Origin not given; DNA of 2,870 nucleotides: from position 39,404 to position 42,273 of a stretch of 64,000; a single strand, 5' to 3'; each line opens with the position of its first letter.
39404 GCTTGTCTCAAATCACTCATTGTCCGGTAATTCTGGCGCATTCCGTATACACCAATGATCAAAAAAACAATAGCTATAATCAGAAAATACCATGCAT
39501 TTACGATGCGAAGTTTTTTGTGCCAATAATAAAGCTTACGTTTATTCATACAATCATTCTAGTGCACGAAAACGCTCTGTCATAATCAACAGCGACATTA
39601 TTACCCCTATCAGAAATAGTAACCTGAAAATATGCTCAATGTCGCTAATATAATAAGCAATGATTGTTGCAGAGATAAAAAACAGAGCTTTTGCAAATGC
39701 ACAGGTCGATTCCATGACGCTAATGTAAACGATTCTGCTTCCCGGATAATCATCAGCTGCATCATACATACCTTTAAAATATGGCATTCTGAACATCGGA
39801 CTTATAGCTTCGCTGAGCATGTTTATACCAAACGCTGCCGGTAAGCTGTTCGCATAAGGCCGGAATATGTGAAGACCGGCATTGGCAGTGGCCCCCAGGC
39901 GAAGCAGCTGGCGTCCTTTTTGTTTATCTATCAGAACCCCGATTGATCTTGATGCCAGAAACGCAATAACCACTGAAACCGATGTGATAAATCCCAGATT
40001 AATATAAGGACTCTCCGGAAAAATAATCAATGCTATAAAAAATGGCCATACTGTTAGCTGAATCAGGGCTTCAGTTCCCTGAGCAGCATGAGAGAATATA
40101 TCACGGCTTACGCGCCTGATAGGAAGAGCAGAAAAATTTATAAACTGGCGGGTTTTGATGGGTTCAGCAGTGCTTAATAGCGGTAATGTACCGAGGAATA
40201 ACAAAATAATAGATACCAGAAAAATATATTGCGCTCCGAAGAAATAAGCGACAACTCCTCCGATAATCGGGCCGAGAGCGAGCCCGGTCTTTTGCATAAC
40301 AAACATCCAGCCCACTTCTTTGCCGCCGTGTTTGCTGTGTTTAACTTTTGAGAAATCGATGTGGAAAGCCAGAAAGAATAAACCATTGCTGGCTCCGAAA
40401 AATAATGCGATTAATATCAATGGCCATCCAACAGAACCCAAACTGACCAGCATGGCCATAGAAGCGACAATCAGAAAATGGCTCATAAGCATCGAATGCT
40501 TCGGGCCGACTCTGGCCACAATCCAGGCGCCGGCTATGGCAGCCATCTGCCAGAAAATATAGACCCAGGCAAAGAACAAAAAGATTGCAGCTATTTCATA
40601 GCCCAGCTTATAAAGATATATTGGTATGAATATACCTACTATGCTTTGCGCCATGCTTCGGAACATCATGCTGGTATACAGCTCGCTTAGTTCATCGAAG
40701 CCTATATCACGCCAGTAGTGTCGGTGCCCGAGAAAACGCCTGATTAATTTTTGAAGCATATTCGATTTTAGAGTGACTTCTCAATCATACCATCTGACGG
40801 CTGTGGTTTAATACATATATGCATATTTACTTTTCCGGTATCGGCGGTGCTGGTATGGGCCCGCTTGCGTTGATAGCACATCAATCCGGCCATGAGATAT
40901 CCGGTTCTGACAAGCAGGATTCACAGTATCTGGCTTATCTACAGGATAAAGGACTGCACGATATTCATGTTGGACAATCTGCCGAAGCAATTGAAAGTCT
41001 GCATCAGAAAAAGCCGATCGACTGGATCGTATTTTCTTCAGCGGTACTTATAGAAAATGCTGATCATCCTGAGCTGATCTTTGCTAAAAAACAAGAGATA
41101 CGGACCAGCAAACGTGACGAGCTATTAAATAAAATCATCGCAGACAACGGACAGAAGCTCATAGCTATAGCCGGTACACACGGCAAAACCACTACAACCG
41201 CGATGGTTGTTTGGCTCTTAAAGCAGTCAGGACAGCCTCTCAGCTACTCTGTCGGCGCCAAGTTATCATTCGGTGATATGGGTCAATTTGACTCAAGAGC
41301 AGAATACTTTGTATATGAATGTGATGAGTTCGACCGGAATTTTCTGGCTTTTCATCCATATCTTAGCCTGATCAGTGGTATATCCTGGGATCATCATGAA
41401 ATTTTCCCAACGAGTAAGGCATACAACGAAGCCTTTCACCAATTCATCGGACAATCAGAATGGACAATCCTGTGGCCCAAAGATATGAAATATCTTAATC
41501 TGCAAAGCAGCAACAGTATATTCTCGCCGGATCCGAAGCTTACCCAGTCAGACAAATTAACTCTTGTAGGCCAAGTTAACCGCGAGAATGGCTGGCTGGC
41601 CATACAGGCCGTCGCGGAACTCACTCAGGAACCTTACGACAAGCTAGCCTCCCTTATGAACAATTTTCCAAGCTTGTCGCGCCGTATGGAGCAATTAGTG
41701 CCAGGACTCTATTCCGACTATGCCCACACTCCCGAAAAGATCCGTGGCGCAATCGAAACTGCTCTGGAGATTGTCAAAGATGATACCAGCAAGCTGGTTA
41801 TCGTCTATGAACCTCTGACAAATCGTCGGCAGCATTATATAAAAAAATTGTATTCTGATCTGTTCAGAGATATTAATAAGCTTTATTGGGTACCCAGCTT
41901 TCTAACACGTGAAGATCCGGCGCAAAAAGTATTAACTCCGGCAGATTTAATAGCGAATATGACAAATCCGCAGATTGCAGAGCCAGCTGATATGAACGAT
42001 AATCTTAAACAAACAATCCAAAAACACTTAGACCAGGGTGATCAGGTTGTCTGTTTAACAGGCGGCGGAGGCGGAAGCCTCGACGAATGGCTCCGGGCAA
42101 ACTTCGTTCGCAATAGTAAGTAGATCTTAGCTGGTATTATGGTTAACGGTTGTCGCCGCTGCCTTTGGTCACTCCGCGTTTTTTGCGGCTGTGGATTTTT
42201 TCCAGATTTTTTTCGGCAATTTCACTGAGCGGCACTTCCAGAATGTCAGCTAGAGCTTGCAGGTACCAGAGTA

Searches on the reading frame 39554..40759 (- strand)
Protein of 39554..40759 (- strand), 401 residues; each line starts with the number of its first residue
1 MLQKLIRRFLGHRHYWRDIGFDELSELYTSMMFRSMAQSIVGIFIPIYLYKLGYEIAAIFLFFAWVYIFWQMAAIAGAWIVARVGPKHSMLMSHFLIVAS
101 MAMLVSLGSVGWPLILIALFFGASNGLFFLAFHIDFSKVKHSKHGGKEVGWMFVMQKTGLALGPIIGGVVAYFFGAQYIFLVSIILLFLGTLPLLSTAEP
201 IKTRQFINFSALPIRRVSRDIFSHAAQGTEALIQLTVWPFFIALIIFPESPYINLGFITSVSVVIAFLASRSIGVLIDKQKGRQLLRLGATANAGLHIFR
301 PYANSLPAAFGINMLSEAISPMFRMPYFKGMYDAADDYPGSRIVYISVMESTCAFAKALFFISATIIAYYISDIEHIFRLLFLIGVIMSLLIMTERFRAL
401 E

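Call 81: search_protein_families(library=pfam, proteins=[window:39554-40759:-], max_evalue=0.001)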
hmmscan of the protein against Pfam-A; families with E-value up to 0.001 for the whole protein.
window:39554-40759:- (401 aa): 1 family
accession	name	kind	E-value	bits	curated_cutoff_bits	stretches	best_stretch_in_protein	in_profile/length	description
PF07690.21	MFS_1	-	3.2e-09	36.6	33.4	1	28-292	2-277/347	Major Facilitator Superfamily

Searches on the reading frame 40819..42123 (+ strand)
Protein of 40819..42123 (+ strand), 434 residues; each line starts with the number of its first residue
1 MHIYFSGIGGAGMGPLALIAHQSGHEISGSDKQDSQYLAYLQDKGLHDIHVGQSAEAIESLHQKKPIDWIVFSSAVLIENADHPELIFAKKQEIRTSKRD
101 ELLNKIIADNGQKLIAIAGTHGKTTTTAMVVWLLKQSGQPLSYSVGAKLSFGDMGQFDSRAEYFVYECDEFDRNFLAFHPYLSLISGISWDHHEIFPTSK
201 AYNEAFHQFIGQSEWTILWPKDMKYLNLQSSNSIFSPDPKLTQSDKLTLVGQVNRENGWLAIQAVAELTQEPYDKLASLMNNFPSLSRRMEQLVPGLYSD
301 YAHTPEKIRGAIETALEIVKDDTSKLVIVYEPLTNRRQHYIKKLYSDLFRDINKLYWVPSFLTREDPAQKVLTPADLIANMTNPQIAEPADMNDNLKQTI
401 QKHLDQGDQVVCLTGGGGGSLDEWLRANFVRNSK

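Call 81: search_protein_families(library=pfam, proteins=[window:40819-42123:+], max_evalue=0.001)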
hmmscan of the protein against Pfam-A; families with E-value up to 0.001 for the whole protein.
window:40819-42123:+ (434 aa): 3 families
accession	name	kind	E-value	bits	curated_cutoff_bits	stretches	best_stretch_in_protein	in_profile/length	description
PF01225.30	Mur_ligase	-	1.7e-14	54.4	21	1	2-108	1-92/95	Mur ligase family, catalytic domain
PF08245.18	Mur_ligase_M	-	6.9e-08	33.1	24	1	117-214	1-114/200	Mur ligase middle domain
PF02875.26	Mur_ligase_C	-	6.2e-07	30.7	28.4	1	289-413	2-124/127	Mur ligase, glutamate ligase domain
